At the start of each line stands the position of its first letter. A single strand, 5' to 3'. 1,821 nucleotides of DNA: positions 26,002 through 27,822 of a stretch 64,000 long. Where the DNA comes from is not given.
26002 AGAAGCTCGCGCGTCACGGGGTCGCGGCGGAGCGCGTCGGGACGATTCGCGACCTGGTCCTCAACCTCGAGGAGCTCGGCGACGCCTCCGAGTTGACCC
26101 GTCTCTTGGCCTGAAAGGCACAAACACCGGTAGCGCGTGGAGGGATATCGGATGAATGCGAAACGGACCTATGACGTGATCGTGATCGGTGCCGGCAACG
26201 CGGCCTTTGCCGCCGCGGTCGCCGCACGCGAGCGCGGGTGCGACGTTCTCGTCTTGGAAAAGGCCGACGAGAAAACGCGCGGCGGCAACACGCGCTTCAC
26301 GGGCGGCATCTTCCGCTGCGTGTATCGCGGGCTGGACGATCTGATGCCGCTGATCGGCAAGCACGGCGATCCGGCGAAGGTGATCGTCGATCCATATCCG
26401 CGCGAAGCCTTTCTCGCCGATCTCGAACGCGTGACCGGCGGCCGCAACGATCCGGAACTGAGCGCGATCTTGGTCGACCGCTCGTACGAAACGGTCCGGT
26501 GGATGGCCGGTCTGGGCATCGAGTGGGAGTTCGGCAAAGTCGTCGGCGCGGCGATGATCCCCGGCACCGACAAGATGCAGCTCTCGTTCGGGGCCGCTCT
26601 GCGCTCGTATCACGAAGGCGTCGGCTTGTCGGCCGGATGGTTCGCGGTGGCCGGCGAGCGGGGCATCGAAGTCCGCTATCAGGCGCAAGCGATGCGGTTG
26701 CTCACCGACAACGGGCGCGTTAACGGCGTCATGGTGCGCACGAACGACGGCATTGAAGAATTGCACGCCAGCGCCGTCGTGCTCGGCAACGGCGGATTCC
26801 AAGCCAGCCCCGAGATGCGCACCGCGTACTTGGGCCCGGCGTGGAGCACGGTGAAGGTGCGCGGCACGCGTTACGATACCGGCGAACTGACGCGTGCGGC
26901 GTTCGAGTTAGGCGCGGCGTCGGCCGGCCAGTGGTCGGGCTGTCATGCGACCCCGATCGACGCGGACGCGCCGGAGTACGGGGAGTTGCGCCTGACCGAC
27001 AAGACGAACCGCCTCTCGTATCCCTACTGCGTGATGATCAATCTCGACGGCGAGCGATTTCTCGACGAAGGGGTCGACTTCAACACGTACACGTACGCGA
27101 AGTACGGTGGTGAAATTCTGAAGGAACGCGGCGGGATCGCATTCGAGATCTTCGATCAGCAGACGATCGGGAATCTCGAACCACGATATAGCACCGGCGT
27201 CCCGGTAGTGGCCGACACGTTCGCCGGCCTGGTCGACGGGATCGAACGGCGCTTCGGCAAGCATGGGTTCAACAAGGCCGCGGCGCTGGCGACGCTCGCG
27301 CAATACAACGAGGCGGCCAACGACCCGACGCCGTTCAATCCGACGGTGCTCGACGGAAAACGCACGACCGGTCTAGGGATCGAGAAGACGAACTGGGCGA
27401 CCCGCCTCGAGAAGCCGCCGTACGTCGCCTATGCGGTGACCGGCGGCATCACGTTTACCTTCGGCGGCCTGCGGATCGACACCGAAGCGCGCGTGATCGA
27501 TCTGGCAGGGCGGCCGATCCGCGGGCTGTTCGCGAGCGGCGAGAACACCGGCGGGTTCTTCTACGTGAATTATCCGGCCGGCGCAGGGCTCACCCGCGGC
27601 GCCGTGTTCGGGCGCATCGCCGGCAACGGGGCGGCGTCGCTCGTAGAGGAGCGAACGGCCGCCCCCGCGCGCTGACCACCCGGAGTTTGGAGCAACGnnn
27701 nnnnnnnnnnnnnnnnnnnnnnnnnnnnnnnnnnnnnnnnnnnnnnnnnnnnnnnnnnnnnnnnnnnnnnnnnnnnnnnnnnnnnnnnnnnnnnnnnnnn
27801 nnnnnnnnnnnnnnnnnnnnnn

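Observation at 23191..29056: Two tandem TcuA-like flavoprotein + MmgE/PrpD modules with no TcuB/TcuC partners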

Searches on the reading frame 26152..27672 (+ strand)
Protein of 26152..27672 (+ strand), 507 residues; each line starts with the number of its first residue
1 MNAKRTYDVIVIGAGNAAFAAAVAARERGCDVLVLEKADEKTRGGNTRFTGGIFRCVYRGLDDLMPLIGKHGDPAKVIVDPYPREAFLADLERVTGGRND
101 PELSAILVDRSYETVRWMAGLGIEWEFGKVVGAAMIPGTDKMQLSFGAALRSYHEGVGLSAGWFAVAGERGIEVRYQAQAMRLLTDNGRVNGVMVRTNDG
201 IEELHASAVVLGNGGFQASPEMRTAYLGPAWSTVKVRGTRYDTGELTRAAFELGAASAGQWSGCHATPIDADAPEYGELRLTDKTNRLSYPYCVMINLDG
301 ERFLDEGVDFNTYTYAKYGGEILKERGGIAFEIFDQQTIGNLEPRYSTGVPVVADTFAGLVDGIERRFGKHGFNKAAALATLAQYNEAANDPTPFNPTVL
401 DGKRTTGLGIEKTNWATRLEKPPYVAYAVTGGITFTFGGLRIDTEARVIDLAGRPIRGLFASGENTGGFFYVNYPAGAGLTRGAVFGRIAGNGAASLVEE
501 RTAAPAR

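Call 7: search_protein_families(library=pfam, proteins=[window:26152-27672:+])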
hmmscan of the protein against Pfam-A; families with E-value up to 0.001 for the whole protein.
window:26152-27672:+ (507 aa): 8 families
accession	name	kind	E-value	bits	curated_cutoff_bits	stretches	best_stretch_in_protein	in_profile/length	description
PF00890.30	FAD_binding_2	-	1.3e-34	120.5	20.4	1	8-478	1-412/414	FAD binding domain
PF12831.13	FAD_oxidored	-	1.1e-08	35.3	27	1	8-39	1-32/416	FAD dependent oxidoreductase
PF01266.30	DAO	-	3e-08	34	27.9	1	8-218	1-209/353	FAD dependent oxidoreductase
PF03486.20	HI0933_like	-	1.3e-06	28.5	50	1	8-41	2-35/244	HI0933-like protein Rossmann domain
PF07992.20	Pyr_redox_2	-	2.2e-05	24.5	26.1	1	7-42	1-34/291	Pyridine nucleotide-disulphide oxidoreductase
PF13450.12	NAD_binding_8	-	4.8e-05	24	21.9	1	11-40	1-30/68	NAD(P)-binding Rossmann-like domain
PF00070.33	Pyr_redox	-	0.00046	21.1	22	0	9-40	2-33/82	Pyridine nucleotide-disulphide oxidoreductase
PF00291.31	PALP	-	0.00065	19.5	35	0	5-35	54-84/295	Pyridoxal-phosphate dependent enzyme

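Call 8: search_protein_families(library=ncbifam, proteins=[window:26152-27672:+])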
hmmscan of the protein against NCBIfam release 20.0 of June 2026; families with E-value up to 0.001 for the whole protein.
window:26152-27672:+ (507 aa): 58 families (the best 25 are shown)
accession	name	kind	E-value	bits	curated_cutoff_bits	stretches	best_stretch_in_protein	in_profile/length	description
NF006130.0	PRK08274.1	equivalog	2.2e-148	495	369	1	4-500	3-464/467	FAD-dependent tricarballylate dehydrogenase TcuA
TIGR02485.1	CobZ_N-term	equivalog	1.8e-68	231.4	372.55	1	8-499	3-436/437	FAD-dependent tricarballylate dehydrogenase TcuA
TIGR01813.1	flavo_cyto_c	subfamily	4.3e-43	147.7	285.45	1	8-491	1-443/444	flavocytochrome c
NF009478.0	PRK12844.1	equivalog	3.2e-36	124.8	789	2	155-502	208-556/559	3-ketosteroid-delta-1-dehydrogenase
NF004789.0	PRK06134.1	subfamily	3.8e-35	121.5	747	2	154-499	214-572/581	FAD-dependent oxidoreductase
NF005064.0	PRK06481.1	equivalog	1e-32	113.5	542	1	4-499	59-504/506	flavocytochrome c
NF053717.1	VnlPnlRedVprA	equivalog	1.4e-32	113.2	600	1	2-469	2-449/481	vinyl phenol reductase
NF009477.0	PRK12843.1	equivalog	9.8e-31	106.8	758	2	138-498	205-572/578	FAD-dependent oxidoreductase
NF009479.0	PRK12845.1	equivalog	1.3e-29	103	793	2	153-495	214-564/566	3-ketosteroid-delta-1-dehydrogenase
NF005882.1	PRK07843.1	equivalog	2.1e-29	102.4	788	2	156-491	201-544/547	3-oxosteroid 1-dehydrogenase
NF005510.0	PRK07121.1-3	subfamily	1.7e-28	99.7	481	2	169-496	192-488/492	FAD-binding protein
NF009473.0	PRK12835.1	subfamily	1.7e-25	89.5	837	3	418-502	489-574/585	FAD-binding protein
NF053676.1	4oxCHCAChcC1Cy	equivalog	2.2e-25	89.1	1000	2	160-485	190-515/528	4-oxocyclohexanecarboxylate 2-dehydrogenase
NF009476.0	PRK12839.1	equivalog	7.3e-24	83.8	940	2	156-496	213-566/572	FAD-dependent oxidoreductase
NF005511.0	PRK07121.1-4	equivalog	2.7e-22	78.9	466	2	291-501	337-546/553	FAD-binding protein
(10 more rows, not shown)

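Call 17: search_solved_structures(query=window:26152-27672:+, max_evalue=0.00001)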
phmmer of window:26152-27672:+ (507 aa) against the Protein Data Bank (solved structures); distinct sequences matched with E-value up to 0.00001: 29.
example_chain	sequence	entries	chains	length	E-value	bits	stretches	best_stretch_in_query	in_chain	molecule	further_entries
1qo8_A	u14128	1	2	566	2.2e-32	115.6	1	5-496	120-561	FLAVOCYTOCHROME C3 FUMARATE REDUCTASE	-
1d4c_A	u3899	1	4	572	2.8e-30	108.6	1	3-498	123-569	FLAVOCYTOCHROME C FUMARATE REDUCTASE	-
1d4d_A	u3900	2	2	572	6.4e-30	107.4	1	3-498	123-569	FLAVOCYTOCHROME C FUMARATE REDUCTASE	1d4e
1jrz_A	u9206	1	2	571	1.4e-26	96.4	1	6-496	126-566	FLAVOCYTOCHROME C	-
7p18_A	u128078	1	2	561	2.1e-26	95.9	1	185-494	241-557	3-oxosteroid 1-dehydrogenase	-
1ksu_A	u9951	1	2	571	6.6e-26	94.2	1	6-496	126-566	flavocytochrome c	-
2b7r_A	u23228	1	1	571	7.1e-26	94.1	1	6-496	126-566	Fumarate reductase flavoprotein subunit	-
2b7s_A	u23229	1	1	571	1.5e-25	93.1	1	6-496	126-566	Fumarate reductase flavoprotein subunit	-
1jry_A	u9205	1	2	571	1.5e-25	93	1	6-496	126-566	FLAVOCYTOCHROME C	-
1jrx_A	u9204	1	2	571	1.6e-25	92.9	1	6-496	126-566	FLAVOCYTOCHROME C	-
1p2e_A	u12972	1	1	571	1.7e-25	92.9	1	6-496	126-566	flavocytochrome c3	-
1p2h_A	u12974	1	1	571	1.7e-25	92.9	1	6-496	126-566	flavocytochrome c3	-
1qjd_A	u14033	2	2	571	1.7e-25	92.9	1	6-496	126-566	FLAVOCYTOCHROME C3 | Fumarate reductase flavoprotein subunit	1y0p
1lj1_A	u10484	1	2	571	2.3e-25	92.4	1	6-496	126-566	flavocytochrome c3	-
1m64_A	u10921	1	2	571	2.5e-25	92.3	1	6-496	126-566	flavocytochrome c3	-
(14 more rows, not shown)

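Call 23: find_homologous_proteins(query=window:26152-27672:+, max_evalue=1e-20)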
Query window:26152-27672:+ (507 aa): 6358 proteins with E <= 1e-20 among 8000 candidates; the best 120 are listed.
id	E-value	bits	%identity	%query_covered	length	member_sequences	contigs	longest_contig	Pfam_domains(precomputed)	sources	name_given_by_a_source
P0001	2.1e-232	790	71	98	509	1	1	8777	PF01266.31,PF00890.31,PF07992.21,PF00070.34,PF03486.21,PF12831.14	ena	-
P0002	4.0e-231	786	69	100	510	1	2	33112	PF01266.31,PF13450.13,PF00890.31,PF07992.21,PF03486.21,PF12831.14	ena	-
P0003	3.4e-230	783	68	99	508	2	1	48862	PF01266.31,PF00890.31,PF07992.21,PF00070.34,PF03486.21,PF12831.14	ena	-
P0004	3.3e-217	740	66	99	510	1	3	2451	PF01266.31,PF00890.31,PF07992.21,PF00070.34,PF03486.21,PF01134.29,PF12831.14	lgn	-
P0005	1.5e-209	715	63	98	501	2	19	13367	PF01266.31,PF00890.31,PF07992.21,PF00070.34,PF03486.21,PF00732.26,PF12831.14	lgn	-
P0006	1.9e-209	715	63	99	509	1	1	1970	PF01266.31,PF00890.31,PF07992.21,PF03486.21,PF12831.14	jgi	jgi:tricarballylate dehydrogenase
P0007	4.0e-209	714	64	99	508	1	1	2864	PF01266.31,PF00890.31,PF03486.21,PF12831.14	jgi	jgi:tricarballylate dehydrogenase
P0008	6.7e-208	710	64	97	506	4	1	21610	PF01266.31,PF00890.31,PF07992.21,PF03486.21,PF12831.14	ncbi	-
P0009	5.1e-206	703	62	98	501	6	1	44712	PF01266.31,PF00890.31,PF07992.21,PF00070.34,PF03486.21,PF00732.26,PF12831.14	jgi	-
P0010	3.0e-205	701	62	98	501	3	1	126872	PF01266.31,PF00890.31,PF07992.21,PF03486.21,PF12831.14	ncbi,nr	ncbi:MAG: FAD-dependent tricarballylate dehydrogenase TcuA [Deltaproteobacteria bacterium]|nr:FAD-de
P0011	5.3e-205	700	64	98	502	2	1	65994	PF01266.31,PF00890.31,PF03486.21,PF12831.14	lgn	-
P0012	1.9e-204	698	63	97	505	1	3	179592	PF01266.31,PF00890.31,PF07992.21,PF03486.21,PF12831.14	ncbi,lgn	-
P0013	2.6e-204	698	64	98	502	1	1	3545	PF01266.31,PF00890.31,PF03486.21,PF12831.14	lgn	-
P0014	4.9e-204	697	63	98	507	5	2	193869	PF01266.31,PF00890.31,PF00070.34,PF03486.21,PF12831.14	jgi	-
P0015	6.3e-204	696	63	98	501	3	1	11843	PF01266.31,PF00890.31,PF07992.21,PF00070.34,PF03486.21,PF12831.14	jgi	jgi:tricarballylate dehydrogenase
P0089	4.1e-192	657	61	97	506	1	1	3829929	PF01266.31,PF00890.31,PF07992.21,PF03486.21,PF12831.14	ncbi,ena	-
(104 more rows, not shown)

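Call 24: find_encoding_contigs(protein=P0089, flank=10000, max_places=3)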
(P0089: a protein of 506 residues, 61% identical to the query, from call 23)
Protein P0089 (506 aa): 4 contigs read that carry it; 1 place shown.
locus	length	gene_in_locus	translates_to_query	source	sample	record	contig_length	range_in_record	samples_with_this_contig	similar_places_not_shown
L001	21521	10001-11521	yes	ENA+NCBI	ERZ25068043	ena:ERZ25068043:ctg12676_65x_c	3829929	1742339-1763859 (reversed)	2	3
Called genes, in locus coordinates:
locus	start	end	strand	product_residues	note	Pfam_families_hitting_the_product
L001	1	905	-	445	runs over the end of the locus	PF07715:Plug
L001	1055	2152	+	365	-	PF08240:ADH_N, PF00107:ADH_zinc_N, PF13602:ADH_zinc_N_2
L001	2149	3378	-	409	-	PF07690:MFS_1, PF12832:MFS_1_like (weak), PF07690:MFS_1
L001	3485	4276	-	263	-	PF13489:Methyltransf_23, PF05175:MTS, PF13847:Methyltransf_31, PF08241:Methyltransf_11, PF08242:Methyltransf_12, PF13649:Methyltransf_25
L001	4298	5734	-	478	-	PF01979:Amidohydro_1, PF07969:Amidohydro_3 (weak)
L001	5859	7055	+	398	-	PF02515:CoA_transf_3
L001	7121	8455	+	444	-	PF00067:p450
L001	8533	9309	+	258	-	-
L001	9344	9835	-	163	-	PF00903:Glyoxalase, PF13669:Glyoxalase_4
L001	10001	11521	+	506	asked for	PF00890:FAD_binding_2, PF01266:DAO, PF03486:HI0933_like (faint), PF07992:Pyr_redox_2 (faint), PF12831:FAD_oxidored (faint)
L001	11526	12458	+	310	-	PF13714:PEP_mutase, PF00463:ICL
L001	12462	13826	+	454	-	PF03972:MmgE_PrpD_N, PF19305:MmgE_PrpD_C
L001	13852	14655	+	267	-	PF00378:ECH_1, PF16113:ECH_2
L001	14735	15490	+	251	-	PF00106:adh_short, PF08659:KR, PF13561:adh_short_C2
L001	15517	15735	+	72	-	PF15919:HicB_lk_antitox, PF21748:UPF0150 (weak)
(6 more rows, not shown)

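Call 25: find_encoding_contigs(protein=P0003, flank=10000, max_places=3)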
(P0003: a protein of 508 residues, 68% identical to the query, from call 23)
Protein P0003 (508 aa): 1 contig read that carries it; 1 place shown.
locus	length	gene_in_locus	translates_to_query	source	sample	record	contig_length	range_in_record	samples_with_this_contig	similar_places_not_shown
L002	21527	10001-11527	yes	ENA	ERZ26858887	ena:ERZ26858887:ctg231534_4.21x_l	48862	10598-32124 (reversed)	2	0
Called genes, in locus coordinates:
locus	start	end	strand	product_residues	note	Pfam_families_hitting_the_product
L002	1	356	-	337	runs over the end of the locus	PF03480:DctP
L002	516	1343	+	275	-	PF02668:TauD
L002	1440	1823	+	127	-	PF07883:Cupin_2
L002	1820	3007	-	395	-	PF13433:Peripla_BP_5, PF13458:Peripla_BP_6, PF01094:ANF_receptor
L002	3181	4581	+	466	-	PF03972:MmgE_PrpD_N, PF19305:MmgE_PrpD_C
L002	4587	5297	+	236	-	PF00392:GntR, PF13412:HTH_24 (faint), PF07729:FCD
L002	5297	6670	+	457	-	PF03972:MmgE_PrpD_N, PF19305:MmgE_PrpD_C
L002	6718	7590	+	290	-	PF02653:BPD_transp_2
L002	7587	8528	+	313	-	PF02653:BPD_transp_2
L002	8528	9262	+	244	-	PF00005:ABC_tran, PF13304:AAA_21 (faint), PF12399:BCA_ABC_TP_C (weak)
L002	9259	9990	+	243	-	PF00005:ABC_tran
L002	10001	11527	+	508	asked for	PF00070:Pyr_redox (faint), PF00890:FAD_binding_2, PF01266:DAO, PF03486:HI0933_like (faint), PF07992:Pyr_redox_2 (faint), PF12831:FAD_oxidored (faint)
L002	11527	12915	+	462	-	PF03972:MmgE_PrpD_N, PF19305:MmgE_PrpD_C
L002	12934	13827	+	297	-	PF00561:Abhydrolase_1, PF12146:Hydrolase_4 (weak), PF12697:Abhydrolase_6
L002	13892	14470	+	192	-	-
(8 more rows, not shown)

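Call 27: find_related_loci(query=A1, collection=genome_contigs, flank=10000)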
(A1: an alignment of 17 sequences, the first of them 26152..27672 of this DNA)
Query A1 (507 aa) in genome_contigs; peptide patterns used: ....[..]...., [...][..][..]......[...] (x = any residue, [..] = any of these).
599 stretches matched a pattern (row limit reached: there are more); 561 encode a relative of the query (tblastn E <= 1e-3); the best 80 are kept; 80 distinct loci.
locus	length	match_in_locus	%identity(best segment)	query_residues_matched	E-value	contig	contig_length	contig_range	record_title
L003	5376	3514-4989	63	7-497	0e+0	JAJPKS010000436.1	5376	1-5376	MAG: Bacillota bacterium isolate Centralia_MAG_97 k107_30543447, whole genome shotgun sequence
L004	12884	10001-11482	61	7-500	0e+0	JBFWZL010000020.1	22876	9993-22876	MAG: Candidatus Binatia bacterium isolate CA_2019_TPBS_187 NODE_10589_length_22876_cov_3.719065_TPBS, whole genome shotg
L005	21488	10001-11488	63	8-503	0e+0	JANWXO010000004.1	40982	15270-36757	MAG: Candidatus Binatia bacterium isolate SKYG48 NODE_4_length_40982_cov_3.006112, whole genome shotgun sequence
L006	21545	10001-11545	59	6-507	0e+0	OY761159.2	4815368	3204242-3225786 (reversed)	MAG: Candidatus Binatia bacterium isolate a3054953-5fa8-48fb-90a5-e173aac96f7a genome assembly, chromosome: 1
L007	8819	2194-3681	62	6-501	0e+0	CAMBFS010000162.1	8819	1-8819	MAG: Klebsiella pneumoniae isolate TH-08apr19-175 genome assembly, contig: TH-08apr19-C20817, whole genome shotgun seque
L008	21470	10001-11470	61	6-495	0e+0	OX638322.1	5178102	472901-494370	MAG: Candidatus Binatia bacterium isolate fc306077-a6e0-4751-8727-9b45b52cfb09 genome assembly, chromosome: 1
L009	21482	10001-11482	60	1-494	0e+0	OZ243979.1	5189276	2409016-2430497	MAG: uncultured Candidatus Binatia bacterium isolate 1ea5a42d-c5b0-4d9d-a207-f079449ea76f genome assembly, chromosome: 1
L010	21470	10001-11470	60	6-495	0e+0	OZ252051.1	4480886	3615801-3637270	MAG: uncultured Candidatus Binatia bacterium isolate b4184f84-54dd-4777-b1f7-7d436cdf621f genome assembly, chromosome: 1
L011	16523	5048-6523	59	8-498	0e+0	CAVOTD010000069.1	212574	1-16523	MAG: uncultured Alphaproteobacteria bacterium isolate MFD00125.bin.2.43 genome assembly, contig: contig_46553, whole gen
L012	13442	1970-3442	57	7-497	2e-176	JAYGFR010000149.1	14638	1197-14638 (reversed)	MAG: Nitrospinota bacterium isolate OC6_4000m_MAG_328 OC6_4000m_contig_1178164, whole genome shotgun sequence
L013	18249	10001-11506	53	4-506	6e-170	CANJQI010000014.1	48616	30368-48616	MAG: Betaproteobacteria bacterium isolate RH-23may17-68 genome assembly, contig: RH-23may17-C5013, whole genome shotgun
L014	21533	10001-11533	61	7-506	0e+0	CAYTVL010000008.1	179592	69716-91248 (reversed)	MAG TPA_asm: uncultured Enterobacteriaceae bacterium isolate binchicken_co185_232 genome assembly, contig: NODE_87_lengt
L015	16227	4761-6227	55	1-500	5e-156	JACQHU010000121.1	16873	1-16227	MAG: Armatimonadetes bacterium isolate NC_groundwater_1107_Ag_S2p5_69_169 S_2p5_S6_coassembly_k141_3005533, whole genome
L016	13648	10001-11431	53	7-489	9e-153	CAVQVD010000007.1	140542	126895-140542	MAG: uncultured delta proteobacterium isolate MFD10064.bin.1.75 genome assembly, contig: contig_18802, whole genome shot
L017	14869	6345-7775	56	8-489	1e-151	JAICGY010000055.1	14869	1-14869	MAG: Candidatus Methylomirabilota bacterium isolate CK_bin.35 k141_3019600_length_14869_cov_10.5901, whole genome shotgu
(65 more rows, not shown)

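Call 33: search_dna_similar(query=window:26152-27672:+, collection=plasmids, mode=protein, max_rows=40, rows=spread, max_evalue=1e-30)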
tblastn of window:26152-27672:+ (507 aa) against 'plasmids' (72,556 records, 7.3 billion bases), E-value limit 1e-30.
Records with a match: 194; places in all: 202; records where one place covers at least 80% of the query: 191.
Best place of each record, by identity: <60% 194.
By first word of the organism name: Pseudosulfitobacter 32; Salmonella 29; Escherichia 26; Paracoccus 11; Rhizobium 9; Cupriavidus 8; Shinella 7; Bradyrhizobium 7; Azospirillum 6; Rhodococcus 6; and 31 more.
By predicted mobility (MOB-suite, as given by PLSDB): non-mobilizable 106; conjugative 68; mobilizable 20.
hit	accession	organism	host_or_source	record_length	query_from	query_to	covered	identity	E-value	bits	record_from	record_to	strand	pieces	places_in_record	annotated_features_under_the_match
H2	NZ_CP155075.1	Paraburkholderia sp. PREW-6R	single cell,Phlox subulata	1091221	26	495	93%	49.0%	4e-127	416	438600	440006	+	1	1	none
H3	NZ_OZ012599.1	Shinella sp. WSD5-1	-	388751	26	495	93%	44.2%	7e-110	365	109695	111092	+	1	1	tcuA: FAD-dependent tricarballylate dehydrogenase TcuA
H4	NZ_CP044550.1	Hydrogenophaga sp. BPS33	-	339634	26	501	94%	40.8%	6e-105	351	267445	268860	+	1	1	tcuA: FAD-dependent tricarballylate dehydrogenase TcuA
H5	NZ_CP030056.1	Bradyrhizobium sp. CCBAU 53340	Arachis hypogaea,Microbe,nodule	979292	29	489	91%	41.7%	5e-103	346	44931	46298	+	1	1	tcuA: FAD-dependent tricarballylate dehydrogenase TcuA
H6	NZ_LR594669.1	Variovorax sp. SRS16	linuron-contaminated soil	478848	27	495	93%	40.8%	1e-98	333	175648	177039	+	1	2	tcuA: FAD-dependent tricarballylate dehydrogenase TcuA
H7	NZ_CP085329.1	Haladaptatus salinisoli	cell culture,saline soil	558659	27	498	93%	39.2%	5e-82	285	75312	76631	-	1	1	tcuA: FAD-dependent tricarballylate dehydrogenase TcuA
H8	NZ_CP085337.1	Haladaptatus halobius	cell culture,saline soil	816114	27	498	93%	37.4%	5e-78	273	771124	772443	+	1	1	tcuA: FAD-dependent tricarballylate dehydrogenase TcuA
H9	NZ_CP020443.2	Paracoccus yeei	Homo sapiens,Urine suprapubic aspirate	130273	32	507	94%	35.0%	3e-56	210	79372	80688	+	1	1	tcuA: FAD-dependent tricarballylate dehydrogenase TcuA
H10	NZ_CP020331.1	Martelella mediterranea DSM 17316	-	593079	28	498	93%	34.3%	1e-58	217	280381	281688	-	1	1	tcuA: FAD-dependent tricarballylate dehydrogenase TcuA | tcuB: tricarballylate utilization 4Fe-4S protein TcuB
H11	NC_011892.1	Methylobacterium nodulans ORS 2060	-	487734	26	495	93%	34.1%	1e-56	211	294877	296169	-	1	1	tcuA: FAD-dependent tricarballylate dehydrogenase TcuA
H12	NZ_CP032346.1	Azospirillum brasilense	soil sample,Agricultural field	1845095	27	503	94%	33.2%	2e-50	192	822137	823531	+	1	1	record has no annotation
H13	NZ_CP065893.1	Paracoccus marcusii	Cancer pagurus,whole ...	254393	32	498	92%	33.4%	4e-56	209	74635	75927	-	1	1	tcuA: FAD-dependent tricarballylate dehydrogenase TcuA | tcuB: tricarballylate utilization 4Fe-4S protein TcuB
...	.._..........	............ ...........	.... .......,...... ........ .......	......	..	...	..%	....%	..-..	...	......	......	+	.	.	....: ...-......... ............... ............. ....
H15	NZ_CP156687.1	Burkholderia stagnalis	Bacterial cells,soils collected in ...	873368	26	495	93%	32.8%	1e-53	202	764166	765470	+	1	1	tcuA: FAD-dependent tricarballylate dehydrogenase TcuA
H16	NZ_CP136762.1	Palleronia sp. LCG004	cell culture,Intertidal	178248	32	495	92%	33.1%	4e-55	207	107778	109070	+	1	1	tcuA: FAD-dependent tricarballylate dehydrogenase TcuA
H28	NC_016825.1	Salmonella enterica subsp. enterica serovar Typhi str. ...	Homo sapiens,typhoid carrier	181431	26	496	93%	32.2%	2e-53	202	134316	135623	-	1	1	tcuA: FAD-dependent tricarballylate dehydrogenase TcuA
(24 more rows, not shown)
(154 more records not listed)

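Call 34: get_annotated_region(hit=H28, flank=5000)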
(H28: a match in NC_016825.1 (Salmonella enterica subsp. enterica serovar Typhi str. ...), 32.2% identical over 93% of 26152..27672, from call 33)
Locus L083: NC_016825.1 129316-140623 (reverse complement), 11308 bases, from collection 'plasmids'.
description: Salmonella enterica subsp. enterica serovar Typhi str. P-stx-12 plasmid unnamed, complete sequence
organism: Salmonella enterica subsp. enterica serovar Typhi str. P-stx-12 (NCBI taxid 1132507)
taxonomy: Bacteria; Pseudomonadota; Gammaproteobacteria; Enterobacterales; Enterobacteriaceae; Salmonella; Salmonella enterica; Salmonella enterica subsp. enterica serovar Typhi str. P-stx-12
host: -; source: Homo sapiens,typhoid carrier; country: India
typing (MOB-suite, as given by PLSDB): conjugative; replicon IncFIA; relaxase MOBH; mating-pair formation MPF_F
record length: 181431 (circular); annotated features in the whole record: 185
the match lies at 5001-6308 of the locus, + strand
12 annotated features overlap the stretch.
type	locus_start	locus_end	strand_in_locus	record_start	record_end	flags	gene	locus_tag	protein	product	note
CDS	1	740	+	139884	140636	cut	-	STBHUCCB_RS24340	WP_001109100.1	phospholipase D family protein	-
CDS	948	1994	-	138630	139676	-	-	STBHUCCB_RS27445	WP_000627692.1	DUF3800 domain-containing protein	-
CDS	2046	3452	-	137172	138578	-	-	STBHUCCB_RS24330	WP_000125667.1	ISNCY family transposase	-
CDS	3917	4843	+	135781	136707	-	tcuR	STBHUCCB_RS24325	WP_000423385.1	tricarballylate utilization LysR family transcriptional regulator TcuR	-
CDS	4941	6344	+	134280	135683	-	tcuA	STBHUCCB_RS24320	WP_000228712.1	FAD-dependent tricarballylate dehydrogenase TcuA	-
CDS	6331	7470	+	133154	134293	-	tcuB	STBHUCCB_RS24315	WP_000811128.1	tricarballylate utilization 4Fe-4S protein TcuB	-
CDS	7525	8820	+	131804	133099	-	-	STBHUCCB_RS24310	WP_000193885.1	MFS transporter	-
CDS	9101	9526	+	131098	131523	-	-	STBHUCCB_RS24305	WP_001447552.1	hypothetical protein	-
CDS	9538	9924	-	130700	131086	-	-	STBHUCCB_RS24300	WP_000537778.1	hypothetical protein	-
CDS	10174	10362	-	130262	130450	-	-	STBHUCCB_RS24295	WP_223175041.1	hypothetical protein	-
CDS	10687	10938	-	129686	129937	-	-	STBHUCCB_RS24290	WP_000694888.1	hypothetical protein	-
CDS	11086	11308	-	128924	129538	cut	-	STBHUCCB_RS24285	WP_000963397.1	hypothetical protein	-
